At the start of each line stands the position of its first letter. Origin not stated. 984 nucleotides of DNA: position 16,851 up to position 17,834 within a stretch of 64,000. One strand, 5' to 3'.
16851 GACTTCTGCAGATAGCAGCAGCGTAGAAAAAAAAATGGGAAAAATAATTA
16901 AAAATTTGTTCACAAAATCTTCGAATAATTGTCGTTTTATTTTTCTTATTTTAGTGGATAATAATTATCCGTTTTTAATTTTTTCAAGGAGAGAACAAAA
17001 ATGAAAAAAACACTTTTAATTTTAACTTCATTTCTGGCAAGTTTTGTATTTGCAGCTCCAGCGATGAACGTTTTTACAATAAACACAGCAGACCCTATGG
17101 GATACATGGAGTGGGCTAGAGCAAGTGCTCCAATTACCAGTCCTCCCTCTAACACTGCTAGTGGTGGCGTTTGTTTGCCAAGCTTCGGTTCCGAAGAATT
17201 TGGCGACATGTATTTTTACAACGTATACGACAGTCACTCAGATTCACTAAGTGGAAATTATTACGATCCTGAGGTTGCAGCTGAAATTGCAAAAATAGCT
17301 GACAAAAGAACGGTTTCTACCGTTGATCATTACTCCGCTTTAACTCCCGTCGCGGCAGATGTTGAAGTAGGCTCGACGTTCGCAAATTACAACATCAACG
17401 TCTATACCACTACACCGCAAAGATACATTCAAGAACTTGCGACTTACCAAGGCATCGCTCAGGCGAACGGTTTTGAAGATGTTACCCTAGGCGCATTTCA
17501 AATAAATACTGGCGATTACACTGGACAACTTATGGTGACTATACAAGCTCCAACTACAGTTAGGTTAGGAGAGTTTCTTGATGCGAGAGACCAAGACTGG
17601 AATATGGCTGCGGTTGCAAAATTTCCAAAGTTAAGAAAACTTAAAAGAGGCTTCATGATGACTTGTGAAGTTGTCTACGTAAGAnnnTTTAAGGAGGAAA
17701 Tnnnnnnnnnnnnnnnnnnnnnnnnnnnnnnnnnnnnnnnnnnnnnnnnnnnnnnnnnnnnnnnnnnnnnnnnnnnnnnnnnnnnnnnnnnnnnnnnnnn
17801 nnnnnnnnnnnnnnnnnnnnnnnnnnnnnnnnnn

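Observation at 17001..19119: Operon of three paralogous exported ~230-aa proteins, each a fused pair of ferredoxin-like (ABM/NIPSNAP-like) half-domains, function unknown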

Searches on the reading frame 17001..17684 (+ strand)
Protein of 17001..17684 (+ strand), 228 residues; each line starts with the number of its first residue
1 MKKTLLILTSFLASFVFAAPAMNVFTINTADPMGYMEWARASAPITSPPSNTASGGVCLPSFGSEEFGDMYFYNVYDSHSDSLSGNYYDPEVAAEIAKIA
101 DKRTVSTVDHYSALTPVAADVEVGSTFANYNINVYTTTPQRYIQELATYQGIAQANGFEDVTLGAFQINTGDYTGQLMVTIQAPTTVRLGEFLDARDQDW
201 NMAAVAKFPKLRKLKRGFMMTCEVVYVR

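Call 3: search_protein_families(library=pfam, proteins=[window:17001-17684:+], max_evalue=10)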
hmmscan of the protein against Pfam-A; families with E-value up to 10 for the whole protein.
window:17001-17684:+ (228 aa): 0 families
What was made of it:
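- Closest known: Tandem ABM-type. Different: No ABM Pfam hit even at E 10 (call 3).
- No Pfam Dabb hit appears even at E 10 (call 3).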

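Call 4: search_protein_families(library=ncbifam, proteins=[window:17001-17684:+], max_evalue=10)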
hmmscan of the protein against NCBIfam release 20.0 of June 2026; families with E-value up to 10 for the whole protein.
window:17001-17684:+ (228 aa): 1 family
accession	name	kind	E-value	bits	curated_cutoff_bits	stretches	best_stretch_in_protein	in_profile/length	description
NF033603.1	mini-MOMP_1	subfamily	0.076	12.8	75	1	1-25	1-27/63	mini-MOMP protein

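Call 11: find_homologous_proteins(query=window:17001-17684:+, max_evalue=0.001)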
Query window:17001-17684:+ (228 aa): 26 proteins with E <= 0.001 among 377 candidates.
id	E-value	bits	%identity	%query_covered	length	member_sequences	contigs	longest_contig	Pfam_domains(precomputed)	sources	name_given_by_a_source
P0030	2.6e-136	470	91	100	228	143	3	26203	-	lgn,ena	-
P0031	2.8e-135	467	90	100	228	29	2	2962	-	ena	-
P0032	2.7e-129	447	87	100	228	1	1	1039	-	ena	-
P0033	7.2e-129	446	99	88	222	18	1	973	-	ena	-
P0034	1.6e-125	435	84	100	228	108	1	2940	-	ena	-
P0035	4.7e-125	433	84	100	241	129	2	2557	-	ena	-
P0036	8.4e-117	406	78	100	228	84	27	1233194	-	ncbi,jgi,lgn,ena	-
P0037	1.3e-106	373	69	100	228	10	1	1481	-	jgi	jgi:hypothetical protein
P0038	1.3e-105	370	68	100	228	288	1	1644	-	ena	-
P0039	2.5e-105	369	68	100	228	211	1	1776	-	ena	-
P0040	4.2e-104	365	67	100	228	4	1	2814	-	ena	-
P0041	8.8e-103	361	67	100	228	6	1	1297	-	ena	-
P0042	5.8e-101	355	67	100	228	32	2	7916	-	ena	-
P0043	2.0e-98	346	65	100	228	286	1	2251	-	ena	-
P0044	1.2e-80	288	56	100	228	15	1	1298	-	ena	-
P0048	2.5e-76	274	55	99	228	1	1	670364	-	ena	-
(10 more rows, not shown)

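Call 62: find_encoding_contigs(protein=P0048, flank=7000, max_places=1)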
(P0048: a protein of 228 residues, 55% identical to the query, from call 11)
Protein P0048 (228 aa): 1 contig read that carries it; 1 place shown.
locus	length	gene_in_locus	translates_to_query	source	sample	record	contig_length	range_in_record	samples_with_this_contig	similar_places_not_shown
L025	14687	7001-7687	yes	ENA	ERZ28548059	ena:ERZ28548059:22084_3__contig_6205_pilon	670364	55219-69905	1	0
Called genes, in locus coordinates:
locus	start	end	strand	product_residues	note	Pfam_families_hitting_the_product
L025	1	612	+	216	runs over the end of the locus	PF00753:Lactamase_B (weak)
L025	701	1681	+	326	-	PF14863:Alkyl_sulf_dimr, PF14864:Alkyl_sulf_C (faint)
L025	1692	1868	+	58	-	-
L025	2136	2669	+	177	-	PF05721:PhyH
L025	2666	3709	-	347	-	PF01073:3Beta_HSD, PF01370:Epimerase, PF02719:Polysacc_synt_2 (weak), PF05368:NmrA, PF07993:NAD_binding_4, PF13460:NAD_binding_10, PF16363:GDP_Man_Dehyd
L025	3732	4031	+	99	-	PF13937:DUF4212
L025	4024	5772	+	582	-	PF00474:SSF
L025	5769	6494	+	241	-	PF01244:Peptidase_M19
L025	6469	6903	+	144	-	PF01244:Peptidase_M19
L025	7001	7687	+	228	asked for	-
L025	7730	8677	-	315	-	PF00150:Cellulase (faint)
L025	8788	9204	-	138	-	PF11911:DUF3429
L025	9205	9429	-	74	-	-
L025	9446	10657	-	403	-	PF00909:Ammonium_transp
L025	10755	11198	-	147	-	PF13590:DUF4136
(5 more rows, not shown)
